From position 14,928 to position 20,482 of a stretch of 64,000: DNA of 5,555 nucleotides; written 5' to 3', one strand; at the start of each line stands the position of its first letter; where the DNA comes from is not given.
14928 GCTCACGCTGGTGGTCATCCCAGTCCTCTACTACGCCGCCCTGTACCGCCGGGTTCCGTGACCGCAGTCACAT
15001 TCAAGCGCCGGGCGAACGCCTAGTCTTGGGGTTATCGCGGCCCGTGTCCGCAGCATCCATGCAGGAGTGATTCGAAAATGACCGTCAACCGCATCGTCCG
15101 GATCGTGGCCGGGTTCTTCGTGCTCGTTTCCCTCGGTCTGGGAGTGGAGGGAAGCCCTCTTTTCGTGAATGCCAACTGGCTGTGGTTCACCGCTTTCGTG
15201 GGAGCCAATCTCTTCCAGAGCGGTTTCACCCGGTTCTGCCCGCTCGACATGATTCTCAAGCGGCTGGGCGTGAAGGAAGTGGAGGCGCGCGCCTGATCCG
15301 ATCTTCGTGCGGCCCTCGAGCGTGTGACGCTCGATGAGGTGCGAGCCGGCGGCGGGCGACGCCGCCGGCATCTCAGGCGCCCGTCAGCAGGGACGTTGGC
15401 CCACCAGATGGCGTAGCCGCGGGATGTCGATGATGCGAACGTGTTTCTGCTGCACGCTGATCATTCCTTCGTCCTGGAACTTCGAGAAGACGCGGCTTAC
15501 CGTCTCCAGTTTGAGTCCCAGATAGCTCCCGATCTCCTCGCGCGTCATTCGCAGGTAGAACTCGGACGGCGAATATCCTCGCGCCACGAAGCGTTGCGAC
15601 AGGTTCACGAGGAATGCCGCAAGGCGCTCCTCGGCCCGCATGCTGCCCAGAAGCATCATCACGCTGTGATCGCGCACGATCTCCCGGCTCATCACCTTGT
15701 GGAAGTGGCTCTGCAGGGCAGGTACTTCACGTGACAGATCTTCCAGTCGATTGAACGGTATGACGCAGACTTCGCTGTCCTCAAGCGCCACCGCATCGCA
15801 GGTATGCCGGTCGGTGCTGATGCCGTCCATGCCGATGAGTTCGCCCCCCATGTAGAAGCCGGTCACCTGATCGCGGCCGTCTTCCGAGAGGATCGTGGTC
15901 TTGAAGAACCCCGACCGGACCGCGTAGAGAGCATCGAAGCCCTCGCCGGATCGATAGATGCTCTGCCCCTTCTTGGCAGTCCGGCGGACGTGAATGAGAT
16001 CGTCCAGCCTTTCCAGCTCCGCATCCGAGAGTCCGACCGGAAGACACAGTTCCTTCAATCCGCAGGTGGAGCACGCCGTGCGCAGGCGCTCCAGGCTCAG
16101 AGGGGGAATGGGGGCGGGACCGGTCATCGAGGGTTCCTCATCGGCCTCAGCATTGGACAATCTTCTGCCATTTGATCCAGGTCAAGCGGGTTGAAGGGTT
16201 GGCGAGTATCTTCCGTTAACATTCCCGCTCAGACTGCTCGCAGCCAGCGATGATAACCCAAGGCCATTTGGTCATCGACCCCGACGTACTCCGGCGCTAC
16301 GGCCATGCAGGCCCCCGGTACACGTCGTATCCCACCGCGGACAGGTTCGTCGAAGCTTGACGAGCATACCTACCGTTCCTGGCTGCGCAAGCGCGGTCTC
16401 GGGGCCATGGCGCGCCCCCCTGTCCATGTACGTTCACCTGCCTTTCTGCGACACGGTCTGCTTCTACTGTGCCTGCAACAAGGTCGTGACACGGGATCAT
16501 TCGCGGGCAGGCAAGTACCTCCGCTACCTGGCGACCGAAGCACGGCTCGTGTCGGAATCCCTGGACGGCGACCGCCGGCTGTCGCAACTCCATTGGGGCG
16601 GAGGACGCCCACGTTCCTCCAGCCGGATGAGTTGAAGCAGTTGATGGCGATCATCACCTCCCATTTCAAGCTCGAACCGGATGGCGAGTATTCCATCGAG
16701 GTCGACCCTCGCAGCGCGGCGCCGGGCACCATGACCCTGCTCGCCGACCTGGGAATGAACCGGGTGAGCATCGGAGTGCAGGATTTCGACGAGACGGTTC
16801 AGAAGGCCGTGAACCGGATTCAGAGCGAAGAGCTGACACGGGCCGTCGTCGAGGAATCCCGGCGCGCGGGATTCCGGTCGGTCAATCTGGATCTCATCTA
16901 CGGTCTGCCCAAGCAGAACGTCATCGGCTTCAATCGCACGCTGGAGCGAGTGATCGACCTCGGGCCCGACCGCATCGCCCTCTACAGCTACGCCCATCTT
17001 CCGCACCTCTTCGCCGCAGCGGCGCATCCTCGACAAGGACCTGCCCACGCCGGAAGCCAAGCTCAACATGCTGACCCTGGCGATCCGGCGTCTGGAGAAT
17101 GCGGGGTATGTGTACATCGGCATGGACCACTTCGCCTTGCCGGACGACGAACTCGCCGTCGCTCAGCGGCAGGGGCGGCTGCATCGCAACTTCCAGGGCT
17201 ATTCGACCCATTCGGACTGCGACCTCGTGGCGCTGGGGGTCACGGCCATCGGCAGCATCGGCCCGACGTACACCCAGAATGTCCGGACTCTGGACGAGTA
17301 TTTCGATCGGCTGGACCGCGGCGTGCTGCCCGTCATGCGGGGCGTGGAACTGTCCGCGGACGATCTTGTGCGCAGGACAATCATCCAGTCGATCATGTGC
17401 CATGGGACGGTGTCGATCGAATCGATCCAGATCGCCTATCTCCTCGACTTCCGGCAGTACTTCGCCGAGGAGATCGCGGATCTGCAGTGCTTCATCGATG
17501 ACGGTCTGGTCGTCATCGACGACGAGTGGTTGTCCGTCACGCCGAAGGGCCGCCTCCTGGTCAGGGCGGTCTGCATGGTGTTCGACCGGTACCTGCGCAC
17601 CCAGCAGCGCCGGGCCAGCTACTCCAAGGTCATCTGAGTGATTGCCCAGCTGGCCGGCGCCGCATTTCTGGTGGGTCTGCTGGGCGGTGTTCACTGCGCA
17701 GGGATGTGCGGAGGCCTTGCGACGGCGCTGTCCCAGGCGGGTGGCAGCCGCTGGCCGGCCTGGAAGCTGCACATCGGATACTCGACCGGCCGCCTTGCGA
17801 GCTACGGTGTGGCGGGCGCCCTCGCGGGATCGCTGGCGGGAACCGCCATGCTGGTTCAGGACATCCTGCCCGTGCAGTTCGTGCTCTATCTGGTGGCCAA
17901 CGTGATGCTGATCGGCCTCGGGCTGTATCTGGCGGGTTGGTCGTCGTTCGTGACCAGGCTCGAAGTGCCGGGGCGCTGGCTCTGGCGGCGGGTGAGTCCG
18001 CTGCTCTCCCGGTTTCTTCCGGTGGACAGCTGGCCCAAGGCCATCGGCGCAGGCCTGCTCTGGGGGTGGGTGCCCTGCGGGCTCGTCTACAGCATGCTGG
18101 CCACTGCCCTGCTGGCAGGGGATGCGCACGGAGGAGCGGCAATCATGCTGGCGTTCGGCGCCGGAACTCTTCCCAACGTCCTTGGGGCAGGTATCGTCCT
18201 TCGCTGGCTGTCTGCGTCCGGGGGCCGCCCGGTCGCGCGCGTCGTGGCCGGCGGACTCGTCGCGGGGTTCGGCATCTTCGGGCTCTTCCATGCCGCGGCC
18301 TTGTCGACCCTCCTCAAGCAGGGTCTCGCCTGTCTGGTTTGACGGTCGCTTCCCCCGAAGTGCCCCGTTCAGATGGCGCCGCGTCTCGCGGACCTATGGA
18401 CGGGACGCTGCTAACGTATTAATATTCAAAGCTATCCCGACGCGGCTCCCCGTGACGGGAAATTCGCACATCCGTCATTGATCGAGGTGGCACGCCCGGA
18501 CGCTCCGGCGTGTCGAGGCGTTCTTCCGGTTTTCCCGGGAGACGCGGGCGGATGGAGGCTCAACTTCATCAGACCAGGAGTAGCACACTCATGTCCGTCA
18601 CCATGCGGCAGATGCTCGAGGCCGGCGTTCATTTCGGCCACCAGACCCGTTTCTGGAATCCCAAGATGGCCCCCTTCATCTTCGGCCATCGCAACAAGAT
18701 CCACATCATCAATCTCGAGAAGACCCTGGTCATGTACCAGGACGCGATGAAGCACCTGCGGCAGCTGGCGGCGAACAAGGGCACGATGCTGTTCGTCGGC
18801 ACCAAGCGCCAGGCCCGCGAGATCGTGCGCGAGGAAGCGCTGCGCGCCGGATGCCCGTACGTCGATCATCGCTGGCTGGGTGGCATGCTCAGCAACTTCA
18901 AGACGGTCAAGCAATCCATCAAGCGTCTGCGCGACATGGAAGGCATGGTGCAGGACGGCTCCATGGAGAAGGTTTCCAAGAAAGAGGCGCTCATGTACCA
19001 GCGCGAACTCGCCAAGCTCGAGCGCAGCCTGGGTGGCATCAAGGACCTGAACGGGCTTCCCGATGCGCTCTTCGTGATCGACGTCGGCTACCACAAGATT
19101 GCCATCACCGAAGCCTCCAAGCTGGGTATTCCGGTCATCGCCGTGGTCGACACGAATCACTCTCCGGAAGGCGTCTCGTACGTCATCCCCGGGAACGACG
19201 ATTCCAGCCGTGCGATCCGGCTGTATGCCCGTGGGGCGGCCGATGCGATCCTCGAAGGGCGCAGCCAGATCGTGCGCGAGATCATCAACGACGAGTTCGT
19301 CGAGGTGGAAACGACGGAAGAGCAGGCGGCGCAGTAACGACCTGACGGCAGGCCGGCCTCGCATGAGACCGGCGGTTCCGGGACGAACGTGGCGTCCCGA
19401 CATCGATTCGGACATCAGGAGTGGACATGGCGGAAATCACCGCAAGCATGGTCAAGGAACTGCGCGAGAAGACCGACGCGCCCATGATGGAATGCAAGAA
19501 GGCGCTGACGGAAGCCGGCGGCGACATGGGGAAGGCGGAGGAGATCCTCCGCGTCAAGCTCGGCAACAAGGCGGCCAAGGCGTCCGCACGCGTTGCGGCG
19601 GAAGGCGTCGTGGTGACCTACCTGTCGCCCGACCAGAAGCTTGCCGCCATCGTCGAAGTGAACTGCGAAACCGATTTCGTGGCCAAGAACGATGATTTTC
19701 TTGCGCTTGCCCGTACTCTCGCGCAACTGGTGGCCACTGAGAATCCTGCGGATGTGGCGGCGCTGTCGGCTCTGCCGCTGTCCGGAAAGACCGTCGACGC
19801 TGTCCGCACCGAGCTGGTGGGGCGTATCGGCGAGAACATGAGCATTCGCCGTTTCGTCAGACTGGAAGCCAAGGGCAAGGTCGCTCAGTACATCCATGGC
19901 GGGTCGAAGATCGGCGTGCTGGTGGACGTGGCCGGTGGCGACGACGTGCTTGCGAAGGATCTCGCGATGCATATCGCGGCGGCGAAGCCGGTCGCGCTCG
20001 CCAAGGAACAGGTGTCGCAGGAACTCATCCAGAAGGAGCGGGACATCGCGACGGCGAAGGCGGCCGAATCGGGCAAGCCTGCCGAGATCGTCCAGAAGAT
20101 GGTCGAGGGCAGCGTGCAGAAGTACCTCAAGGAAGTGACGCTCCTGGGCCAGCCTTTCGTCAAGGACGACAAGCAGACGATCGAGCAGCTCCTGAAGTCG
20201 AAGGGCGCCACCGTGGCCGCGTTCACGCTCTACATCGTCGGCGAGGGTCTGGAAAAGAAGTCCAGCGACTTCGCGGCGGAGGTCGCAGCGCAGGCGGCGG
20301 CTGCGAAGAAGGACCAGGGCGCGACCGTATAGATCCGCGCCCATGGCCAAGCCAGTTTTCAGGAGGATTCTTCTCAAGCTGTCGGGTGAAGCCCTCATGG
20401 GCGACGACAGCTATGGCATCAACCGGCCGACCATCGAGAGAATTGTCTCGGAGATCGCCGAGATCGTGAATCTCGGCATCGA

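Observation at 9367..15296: Sulfide:quinone oxidoreductase embedded between the adaptor and pump genes of an RND efflux system, followed by DUF2892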

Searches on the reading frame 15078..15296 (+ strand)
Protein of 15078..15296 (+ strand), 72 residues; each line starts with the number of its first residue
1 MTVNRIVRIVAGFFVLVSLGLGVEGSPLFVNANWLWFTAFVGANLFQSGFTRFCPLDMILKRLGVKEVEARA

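Call 9: search_protein_families(library=pfam, proteins=[window:15078-15296:+])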
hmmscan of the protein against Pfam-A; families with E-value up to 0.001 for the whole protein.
window:15078-15296:+ (72 aa): 1 family
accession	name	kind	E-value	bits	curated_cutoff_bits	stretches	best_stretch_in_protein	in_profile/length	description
PF11127.14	YgaP-like_TM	-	8.2e-15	55.1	25.3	1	2-61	7-59/66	Inner membrane protein YgaP-like, transmembrane domain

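Call 15: search_protein_families(library=ncbifam, proteins=[window:15078-15296:+])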
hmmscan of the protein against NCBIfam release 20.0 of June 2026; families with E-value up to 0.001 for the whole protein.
window:15078-15296:+ (72 aa): 0 families

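Call 77: search_solved_structures(query=window:15078-15293:+, max_evalue=1, show_alignments=1)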
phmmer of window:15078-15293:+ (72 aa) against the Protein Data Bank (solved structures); distinct sequences matched with E-value up to 1: 2.
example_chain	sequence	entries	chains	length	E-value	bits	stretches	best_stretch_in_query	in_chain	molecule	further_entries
2mpn_A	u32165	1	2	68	0.095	16.5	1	4-62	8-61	Inner membrane protein YgaP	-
1sij_A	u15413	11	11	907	0.1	16.4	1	25-71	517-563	Aldehyde oxidoreductase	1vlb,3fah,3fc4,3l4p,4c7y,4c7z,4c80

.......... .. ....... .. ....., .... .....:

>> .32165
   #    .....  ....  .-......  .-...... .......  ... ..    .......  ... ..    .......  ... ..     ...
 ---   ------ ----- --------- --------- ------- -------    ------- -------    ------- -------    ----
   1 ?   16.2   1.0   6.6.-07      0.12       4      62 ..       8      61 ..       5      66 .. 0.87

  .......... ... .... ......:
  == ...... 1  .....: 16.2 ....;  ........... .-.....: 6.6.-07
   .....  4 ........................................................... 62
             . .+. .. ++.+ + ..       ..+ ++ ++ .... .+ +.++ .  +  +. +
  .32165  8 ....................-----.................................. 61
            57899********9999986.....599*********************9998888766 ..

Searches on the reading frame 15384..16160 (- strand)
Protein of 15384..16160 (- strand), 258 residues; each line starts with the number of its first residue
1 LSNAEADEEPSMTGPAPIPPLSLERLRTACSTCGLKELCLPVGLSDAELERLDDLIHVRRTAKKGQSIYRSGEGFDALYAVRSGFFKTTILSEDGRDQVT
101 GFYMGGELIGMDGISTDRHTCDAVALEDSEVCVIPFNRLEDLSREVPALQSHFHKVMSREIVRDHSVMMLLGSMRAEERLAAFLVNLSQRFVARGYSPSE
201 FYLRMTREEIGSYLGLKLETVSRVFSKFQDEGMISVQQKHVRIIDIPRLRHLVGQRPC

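Call 9: search_protein_families(library=pfam, proteins=[window:15384-16160:-])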
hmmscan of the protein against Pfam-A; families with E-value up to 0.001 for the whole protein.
window:15384-16160:- (258 aa): 3 families
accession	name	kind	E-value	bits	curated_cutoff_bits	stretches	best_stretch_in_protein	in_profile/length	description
PF13545.12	HTH_Crp_2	-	1.3e-19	70.4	27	1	178-252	1-70/70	Crp-like helix-turn-helix domain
PF00027.35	cNMP_binding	-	3.7e-17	62.5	27.5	1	60-143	2-86/89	Cyclic nucleotide-binding domain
PF00325.26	Crp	-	1.9e-13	50.3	21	1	203-234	1-32/32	Bacterial regulatory proteins, crp family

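Call 15: search_protein_families(library=ncbifam, proteins=[window:15384-16160:-])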
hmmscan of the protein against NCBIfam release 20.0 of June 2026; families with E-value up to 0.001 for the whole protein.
window:15384-16160:- (258 aa): 10 families
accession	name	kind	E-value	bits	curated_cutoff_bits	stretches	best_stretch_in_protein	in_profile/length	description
NF008365.0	PRK11161.1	subfamily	3.3e-76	255.9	228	1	29-255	19-245/250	fumarate/nitrate reduction transcriptional regulator Fnr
NF045989.1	TransRegFnrLRhodb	equivalog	2.9e-29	102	300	1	26-254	6-236/245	transcriptional regulator FnrL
NF050806.1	TransRegFixKCaul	equivalog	8.6e-28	97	300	1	60-253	26-214/215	transcriptional regulator FixK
NF008732.0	PRK11753.1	equivalog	1.1e-19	70.8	266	1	46-243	13-210/214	cAMP-activated global transcriptional regulator CRP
NF053664.1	TransRegPtrACyano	equivalog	2.3e-12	46.6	300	1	78-243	30-189/196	Crp/Fnr family transcriptional regulator PtrA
NF010499.0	PRK13918.1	equivalog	1.7e-11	44.1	274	1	63-250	18-198/205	CRP/FNR family transcriptional regulator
NF052518.1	TransRegLdrP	equivalog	1.5e-10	41.4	300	1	60-249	3-184/195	transcriptional regulator LdrP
NF006901.0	PRK09392.1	equivalog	1.2e-09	37.9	211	1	35-253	9-221/236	transcriptional activator FtrB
TIGR03697.1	NtcA_cyano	equivalog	1.4e-07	31.5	244.95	1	65-246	1-185/193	global nitrogen regulator NtcA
NF041163.2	encap_f2b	equivalog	1.8e-06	27.4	400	1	35-162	73-202/450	family 2B encapsulin nanocompartment shell protein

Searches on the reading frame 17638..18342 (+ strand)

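Call 50: search_protein_families(library=pfam, proteins=[window:17638-18342:+])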
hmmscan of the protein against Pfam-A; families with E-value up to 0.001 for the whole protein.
window:17638-18342:+ (234 aa): 1 family
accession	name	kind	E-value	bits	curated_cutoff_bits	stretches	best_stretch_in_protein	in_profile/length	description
PF13386.12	DsbD_2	-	1.1e-50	172.8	24.9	1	8-213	1-198/199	Cytochrome C biogenesis protein transmembrane region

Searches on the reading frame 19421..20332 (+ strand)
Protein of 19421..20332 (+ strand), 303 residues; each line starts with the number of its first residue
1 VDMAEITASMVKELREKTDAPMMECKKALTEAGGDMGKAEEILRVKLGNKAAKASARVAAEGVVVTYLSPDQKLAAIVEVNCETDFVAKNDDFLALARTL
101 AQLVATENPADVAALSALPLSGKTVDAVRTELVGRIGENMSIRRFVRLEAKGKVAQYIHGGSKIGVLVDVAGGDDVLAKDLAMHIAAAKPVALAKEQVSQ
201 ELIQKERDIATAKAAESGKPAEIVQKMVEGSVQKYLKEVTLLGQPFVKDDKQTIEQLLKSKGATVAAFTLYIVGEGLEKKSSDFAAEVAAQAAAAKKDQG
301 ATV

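Call 50: search_protein_families(library=pfam, proteins=[window:19421-20332:+])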
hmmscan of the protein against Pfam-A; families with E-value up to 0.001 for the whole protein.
window:19421-20332:+ (303 aa): 2 families
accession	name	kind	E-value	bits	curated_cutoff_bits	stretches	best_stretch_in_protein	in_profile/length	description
PF00889.24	EF_TS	-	2.9e-75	252.8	27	1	75-275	1-204/204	Elongation factor TS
PF25025.1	EF-Ts_N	-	0.00015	22.1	33.2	1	7-44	13-51/60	Elongation factor Ts, mitochondrial, N-terminal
